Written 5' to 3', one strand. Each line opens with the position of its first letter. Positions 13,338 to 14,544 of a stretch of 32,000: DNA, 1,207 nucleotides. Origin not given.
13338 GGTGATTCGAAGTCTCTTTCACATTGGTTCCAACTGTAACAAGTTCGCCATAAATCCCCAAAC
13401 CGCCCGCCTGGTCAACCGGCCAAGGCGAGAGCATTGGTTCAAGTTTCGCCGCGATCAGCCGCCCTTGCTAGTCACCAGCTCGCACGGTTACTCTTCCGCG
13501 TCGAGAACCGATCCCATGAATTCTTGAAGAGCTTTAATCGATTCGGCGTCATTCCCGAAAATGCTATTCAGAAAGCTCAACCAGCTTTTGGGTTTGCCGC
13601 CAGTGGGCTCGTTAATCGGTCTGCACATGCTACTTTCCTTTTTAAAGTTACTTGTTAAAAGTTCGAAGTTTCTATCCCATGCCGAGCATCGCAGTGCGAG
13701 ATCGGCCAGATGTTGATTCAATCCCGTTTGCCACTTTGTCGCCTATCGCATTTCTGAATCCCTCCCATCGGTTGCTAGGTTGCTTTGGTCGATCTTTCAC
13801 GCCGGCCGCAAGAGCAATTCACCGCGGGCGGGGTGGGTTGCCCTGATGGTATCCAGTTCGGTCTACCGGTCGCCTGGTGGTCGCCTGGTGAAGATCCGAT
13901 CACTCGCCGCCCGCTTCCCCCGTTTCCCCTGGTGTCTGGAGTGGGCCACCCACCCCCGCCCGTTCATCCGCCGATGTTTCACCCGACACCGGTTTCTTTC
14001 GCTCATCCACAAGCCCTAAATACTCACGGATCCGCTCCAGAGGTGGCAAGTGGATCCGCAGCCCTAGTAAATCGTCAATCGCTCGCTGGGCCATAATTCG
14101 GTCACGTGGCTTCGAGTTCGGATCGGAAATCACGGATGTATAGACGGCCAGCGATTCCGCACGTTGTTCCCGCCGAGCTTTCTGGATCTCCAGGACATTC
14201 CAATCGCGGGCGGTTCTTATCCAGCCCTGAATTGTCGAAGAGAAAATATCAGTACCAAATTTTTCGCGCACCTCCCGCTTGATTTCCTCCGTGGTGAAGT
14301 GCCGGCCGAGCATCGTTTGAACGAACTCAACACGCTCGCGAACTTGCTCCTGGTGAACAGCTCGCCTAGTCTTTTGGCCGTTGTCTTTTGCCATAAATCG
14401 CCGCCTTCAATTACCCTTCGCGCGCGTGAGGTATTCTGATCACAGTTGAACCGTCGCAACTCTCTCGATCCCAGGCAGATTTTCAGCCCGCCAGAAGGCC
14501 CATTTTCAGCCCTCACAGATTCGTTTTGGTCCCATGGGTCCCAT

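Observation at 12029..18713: Gene content resembles a phage satellite (P4/PICI-like) rather than a prophage, in a PVC-type genome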

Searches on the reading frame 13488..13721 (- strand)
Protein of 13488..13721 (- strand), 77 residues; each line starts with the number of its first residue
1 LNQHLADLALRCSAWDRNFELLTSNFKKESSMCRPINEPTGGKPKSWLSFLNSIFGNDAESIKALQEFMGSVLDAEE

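Call 72: search_protein_families(library=pfam, max_evalue=1, proteins=[window:13488-13721:-])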
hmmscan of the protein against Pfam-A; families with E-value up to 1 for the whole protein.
window:13488-13721:- (77 aa): 1 family
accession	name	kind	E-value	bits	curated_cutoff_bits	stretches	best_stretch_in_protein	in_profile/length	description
PF08537.15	NBP1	-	0.1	12.5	25.8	1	39-70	81-112/330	Fungal Nap binding protein NBP1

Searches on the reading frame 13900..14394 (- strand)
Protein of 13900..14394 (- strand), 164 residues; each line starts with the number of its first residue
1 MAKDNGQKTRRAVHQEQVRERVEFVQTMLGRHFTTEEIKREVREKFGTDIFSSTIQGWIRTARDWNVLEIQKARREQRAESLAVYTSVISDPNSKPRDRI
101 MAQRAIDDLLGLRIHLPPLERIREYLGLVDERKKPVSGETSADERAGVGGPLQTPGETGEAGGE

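Call 5: search_protein_families(library=pfam, max_evalue=0.1, proteins=[window:13900-14394:-])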
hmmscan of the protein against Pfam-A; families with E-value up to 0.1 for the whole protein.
window:13900-14394:- (164 aa): 1 family
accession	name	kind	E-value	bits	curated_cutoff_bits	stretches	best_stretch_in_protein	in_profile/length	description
PF04607.23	RelA_SpoT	-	0.031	15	27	1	101-140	18-57/113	Region found in RelA / SpoT proteins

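Call 6: search_protein_families(library=phrogs, max_evalue=0.1, proteins=[window:13900-14394:-])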
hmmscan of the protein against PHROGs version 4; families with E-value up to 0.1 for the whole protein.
window:13900-14394:- (164 aa): 0 families

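Call 18: find_homologous_proteins(query=window:13900-14394:-, max_evalue=0.01)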
Query window:13900-14394:- (164 aa): 3 proteins with E <= 0.01 among 69 candidates.
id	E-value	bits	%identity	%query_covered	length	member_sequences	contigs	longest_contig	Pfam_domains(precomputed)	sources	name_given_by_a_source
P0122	1.5e-101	355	100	100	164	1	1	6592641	-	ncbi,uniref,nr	ncbi:hypothetical protein KIH39_04685 [Telmatocola sphagniphila]|uniref:Uncharacterized protein n=1 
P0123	1.9e-38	150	59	75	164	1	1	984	-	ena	-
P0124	1.8e-5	42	45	45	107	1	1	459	-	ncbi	-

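Call 21: find_encoding_contigs(protein=P0123, flank=10000)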
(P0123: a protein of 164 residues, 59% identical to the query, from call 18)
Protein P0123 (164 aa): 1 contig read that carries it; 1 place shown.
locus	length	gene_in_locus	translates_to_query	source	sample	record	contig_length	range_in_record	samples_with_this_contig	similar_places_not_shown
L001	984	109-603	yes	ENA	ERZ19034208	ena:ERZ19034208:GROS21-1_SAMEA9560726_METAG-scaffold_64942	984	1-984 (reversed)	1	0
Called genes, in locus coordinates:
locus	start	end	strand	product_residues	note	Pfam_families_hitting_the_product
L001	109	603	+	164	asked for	-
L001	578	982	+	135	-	?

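Call 22: find_encoding_contigs(protein=P0124, flank=10000)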
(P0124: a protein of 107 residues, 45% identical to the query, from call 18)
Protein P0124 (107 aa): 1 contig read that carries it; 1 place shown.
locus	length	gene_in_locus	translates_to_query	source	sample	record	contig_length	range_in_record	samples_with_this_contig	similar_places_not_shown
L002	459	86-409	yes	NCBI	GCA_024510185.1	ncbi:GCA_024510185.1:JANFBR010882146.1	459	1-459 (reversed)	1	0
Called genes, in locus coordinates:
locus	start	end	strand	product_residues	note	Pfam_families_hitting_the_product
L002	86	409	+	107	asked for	-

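Call 39: search_protein_families(library=pfam, max_evalue=1, proteins=[P0123, window:13900-14394:-])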
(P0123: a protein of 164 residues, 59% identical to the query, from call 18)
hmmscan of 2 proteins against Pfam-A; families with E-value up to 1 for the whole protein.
P0123 (164 aa): 4 families
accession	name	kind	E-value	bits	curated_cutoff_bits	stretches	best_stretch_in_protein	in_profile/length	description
PF18159.6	S_4TM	-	0.038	13.8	26.9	1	65-108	109-153/291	SMODS-associating 4TM effector domain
PF06183.18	DinI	-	0.17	12.7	24.2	1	38-86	5-53/63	DinI-like family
PF08628.17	Nexin_C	-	0.22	12.4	22.3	0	4-43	62-101/110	Sorting nexin C terminal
PF23649.1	FKBP15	-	0.37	10.8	27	1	2-77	145-221/224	FK506-binding protein 15-like domain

window:13900-14394:- (164 aa): 2 families
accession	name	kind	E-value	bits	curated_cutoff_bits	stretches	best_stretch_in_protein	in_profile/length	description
PF04607.23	RelA_SpoT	-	0.031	15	27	1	101-140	18-57/113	Region found in RelA / SpoT proteins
PF19277.4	GPAT_C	-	0.18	11.5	25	1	10-89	199-272/344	Glycerol-3-phosphate acyltransferase C-terminal region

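Call 40: search_protein_families(library=phrogs, max_evalue=1, proteins=[P0123, window:13900-14394:-])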
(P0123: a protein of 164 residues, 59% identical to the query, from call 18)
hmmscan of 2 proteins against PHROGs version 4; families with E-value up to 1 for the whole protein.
P0123 (164 aa): 3 families
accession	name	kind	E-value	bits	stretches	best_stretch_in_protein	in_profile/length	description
phrog_8484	-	unknown function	0.051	14.6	1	13-68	50-106/140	-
phrog_13240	-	unknown function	0.074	14.3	1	27-78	25-75/76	-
phrog_21341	-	unknown function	0.08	13.7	1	26-83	15-74/135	-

window:13900-14394:- (164 aa): 2 families
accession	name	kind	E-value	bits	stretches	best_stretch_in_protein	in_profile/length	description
phrog_21341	-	unknown function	0.19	12.5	1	16-56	8-46/135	-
phrog_16388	-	head and packaging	0.44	10.9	1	28-66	28-67/407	virion structural protein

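Call 44: find_related_loci(query=A3, collection=viral_contigs, flank=10000)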
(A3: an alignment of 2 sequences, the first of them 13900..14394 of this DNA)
Query A3 (164 aa) in viral_contigs; peptide patterns used: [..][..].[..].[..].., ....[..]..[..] (x = any residue, [..] = any of these).
68 stretches matched a pattern, but none encodes a relative of the query by tblastn (E <= 1e-3).

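Call 45: find_related_loci(query=A3, collection=metagenome_contigs, flank=10000)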
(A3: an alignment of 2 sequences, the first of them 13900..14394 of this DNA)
Query A3 (164 aa) in metagenome_contigs; peptide patterns used: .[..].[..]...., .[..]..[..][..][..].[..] (x = any residue, [..] = any of these).
475 stretches matched a pattern, but none encodes a relative of the query by tblastn (E <= 1e-3).

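Call 54: search_protein_families(library=ncbifam, max_evalue=0.01, proteins=[window:13900-14394:-])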
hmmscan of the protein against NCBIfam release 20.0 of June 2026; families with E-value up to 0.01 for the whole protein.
window:13900-14394:- (164 aa): 0 families

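Call 59: predict_structure(alignment_id=A3)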
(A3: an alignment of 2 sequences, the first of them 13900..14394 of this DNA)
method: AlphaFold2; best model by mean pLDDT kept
length: 164 residues; sequences in the alignment: 2
mean_pLDDT: 72.8   pTM: 0.43
mean pLDDT of the five models: 72.8, 71.4, 70.2, 69.7, 69.0
residues with pLDDT >= 90: 54; 70-90: 50; 50-70: 24; < 50: 36
segments of 3 or more residues with pLDDT < 50: 2-4, 133-164
pLDDT, mean of each block of 10 residues (from residue 1): 60 86 91 91 90 92 84 86 93 92 87 58 54 43 35 39 36
secondary structure, 60 per line:
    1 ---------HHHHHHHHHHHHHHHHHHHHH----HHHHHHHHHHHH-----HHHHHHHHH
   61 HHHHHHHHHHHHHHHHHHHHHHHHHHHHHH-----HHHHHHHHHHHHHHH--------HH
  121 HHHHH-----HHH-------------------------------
elements in order: H10-30 H35-46 H52-90 H96-110 H119-125

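Call 62: fold_search(model_id=the predicted structure, library=pdb)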
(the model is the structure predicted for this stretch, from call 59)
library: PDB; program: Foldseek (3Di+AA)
matches with E <= 10: 106; with E <= 0.001: 0
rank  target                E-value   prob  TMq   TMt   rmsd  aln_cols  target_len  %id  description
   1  6w7t_E                5.1e-01  0.66  0.28  0.38   6.2        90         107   18  Structure of PaP3 small terminase (released 2020-11-11)
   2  7edx_i                6.9e-01  0.15  0.17  0.22  21.1       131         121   14  p53-bound TFIID-based core PIC on HDM2 promoter (released 2021-05-05)
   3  5tpt_B                9.9e-01  0.28  0.28  0.26  18.7       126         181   13  The Crystal Structure of Amyloid Precursor-Like Protein 2 (APLP2) E2 Domain (released 2018-06-06)
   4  7ktr_E                9.9e-01  0.14  0.17  0.22  18.1       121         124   16  Cryo-EM structure of the human SAGA coactivator complex (TRRAP, core) (released 2021-11-10)
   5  5tpt_A                1.2e+00  0.23  0.28  0.24  18.9       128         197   12  The Crystal Structure of Amyloid Precursor-Like Protein 2 (APLP2) E2 Domain (released 2018-06-06)
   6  7uxe_A                1.3e+00  0.25  0.20  0.29  14.6       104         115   14  Pseudomonas phage E217 small terminase (TerS) (released 2022-09-28)
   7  9r9o_A                1.3e+00  0.25  0.25  0.20  10.5        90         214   19  Yeast 80S with nascent chain in complex with Ssb1-ADP in the S1 state (released 2025-12-24)
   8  3tuf_A                1.8e+00  0.38  0.22  0.29  13.2        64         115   17  Structure of the SpoIIQ-SpoIIIAH pore forming complex. (released 2012-03-14)
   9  6v1i_A                1.8e+00  0.20  0.26  0.30  12.6       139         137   12  Cryo-EM reconstruction of the thermophilic bacteriophage P74-26 small terminase- symmetric (released 2020-02-12)
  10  6u2h_B                2.0e+00  0.23  0.23  0.18   9.5        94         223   12  BRAF dimer bound to 14-3-3 (released 2019-08-28)
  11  8h7g_M                2.0e+00  0.08  0.17  0.22  19.8       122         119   16  Cryo-EM structure of the human SAGA complex (released 2022-12-14)
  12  4wnn_G                2.1e+00  0.09  0.15  0.26  12.0        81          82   21  SPT16-H2A-H2B FACT HISTONE Complex (released 2015-10-21)
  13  2bku_B                2.3e+00  0.23  0.20  0.04  19.2        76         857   16  Kap95p:RanGTP complex (released 2005-05-04)
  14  7unr_n                2.4e+00  0.11  0.15  0.24  17.6       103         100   20  Pseudomonas aeruginosa 70S ribosome initiation complex bound to compact IF2-GDP (composite structure I-A) (released 2022-06-22)
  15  4dzj_A                2.6e+00  0.12  0.23  0.29  18.7       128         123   14  Crystal structure of the terminase small subunit gp1 with K59E mutation of the bacterial virus sf6 (released 2012-10-17)
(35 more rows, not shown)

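Call 63: fold_search(model_id=the predicted structure, library=viral)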
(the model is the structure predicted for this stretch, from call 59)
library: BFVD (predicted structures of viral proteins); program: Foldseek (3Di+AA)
matches with E <= 10: 447; with E <= 0.001: 3
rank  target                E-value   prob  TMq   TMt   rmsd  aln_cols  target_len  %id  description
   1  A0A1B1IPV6            6.6e-06  1.00  0.33  0.31  29.1       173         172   23  (no name in the UniProt tables at hand)
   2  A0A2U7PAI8            1.9e-04  1.00  0.36  0.30  21.7       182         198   20  Putative DNA-binding protein [Hot spring virus BHS1]
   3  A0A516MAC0            6.1e-04  1.00  0.35  0.39  21.3       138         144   18  (no name in the UniProt tables at hand)
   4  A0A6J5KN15            4.9e-03  0.97  0.24  0.22  18.7       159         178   12  Terminase small subunit [uncultured Caudovirales phage]
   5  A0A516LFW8            1.3e-02  1.00  0.36  0.47  13.7       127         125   16  (no name in the UniProt tables at hand)
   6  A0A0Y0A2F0            1.6e-02  0.77  0.21  0.13  23.5       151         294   14  Uncharacterized protein [Mycobacterium phage Weiss13]
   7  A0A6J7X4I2            1.7e-02  0.84  0.25  0.17  24.8       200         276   16  Terminase small subunit [uncultured Caudovirales phage]
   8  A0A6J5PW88            3.7e-02  0.96  0.34  0.32  17.1       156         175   15  Terminase small subunit [uncultured Caudovirales phage]
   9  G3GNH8                4.7e-02  0.99  0.29  0.38  16.9        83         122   20  (no name in the UniProt tables at hand)
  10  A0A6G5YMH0            5.0e-02  0.85  0.28  0.27  18.1       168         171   16  (no name in the UniProt tables at hand)
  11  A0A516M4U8            6.7e-02  0.97  0.40  0.39  15.2       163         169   13  (no name in the UniProt tables at hand)
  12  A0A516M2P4            7.1e-02  0.85  0.21  0.27  22.0       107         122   13  (no name in the UniProt tables at hand)
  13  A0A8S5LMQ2            7.6e-02  0.80  0.23  0.27   9.1       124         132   14  Terminase small subunit [Siphoviridae sp. ctDuC3]
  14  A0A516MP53            9.6e-02  0.95  0.44  0.45  24.5       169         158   10  (no name in the UniProt tables at hand)
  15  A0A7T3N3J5            1.2e-01  0.75  0.22  0.19  21.2       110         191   13  Uncharacterized protein [Arthrobacter phage Wollypog]
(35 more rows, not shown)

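Call 68: search_dna_similar(query=window:13900-14394:-, collection=phages, mode=protein, max_evalue=1, max_rows=15)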
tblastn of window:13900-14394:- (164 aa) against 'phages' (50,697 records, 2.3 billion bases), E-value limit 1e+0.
No match.

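Call 74: search_protein_families(library=padloc, max_evalue=0.01, proteins=[window:13900-14394:-])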
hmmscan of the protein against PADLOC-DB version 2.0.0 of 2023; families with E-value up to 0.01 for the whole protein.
window:13900-14394:- (164 aa): 1 family
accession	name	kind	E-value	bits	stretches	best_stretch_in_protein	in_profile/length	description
PDLC01021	Csm5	-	0.0049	14.6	1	13-79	77-146/373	Csm5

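Call 89: search_solved_structures(query=A3, max_evalue=10)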
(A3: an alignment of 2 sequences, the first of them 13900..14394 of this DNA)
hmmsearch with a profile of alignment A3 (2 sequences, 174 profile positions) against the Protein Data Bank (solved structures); distinct sequences matched with E-value up to 10: 6.
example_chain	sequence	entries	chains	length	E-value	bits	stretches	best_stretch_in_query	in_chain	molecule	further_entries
8x24_A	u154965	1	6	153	0.2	14.6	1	26-70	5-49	AcrIF25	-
9haz_D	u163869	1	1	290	0.2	14.6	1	80-146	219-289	Fe protein NifH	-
9haz_A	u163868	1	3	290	0.2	14.6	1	80-146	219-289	Fe protein NifH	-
3gzi_A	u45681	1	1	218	0.21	14.6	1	69-100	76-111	Transcriptional regulator, TetR family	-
4ewi_A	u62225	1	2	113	0.35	13.9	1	35-86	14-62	NACHT, LRR and PYD domains-containing protein 4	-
6ov1_A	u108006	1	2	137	0.64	13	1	28-75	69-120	Ribonuclease P protein component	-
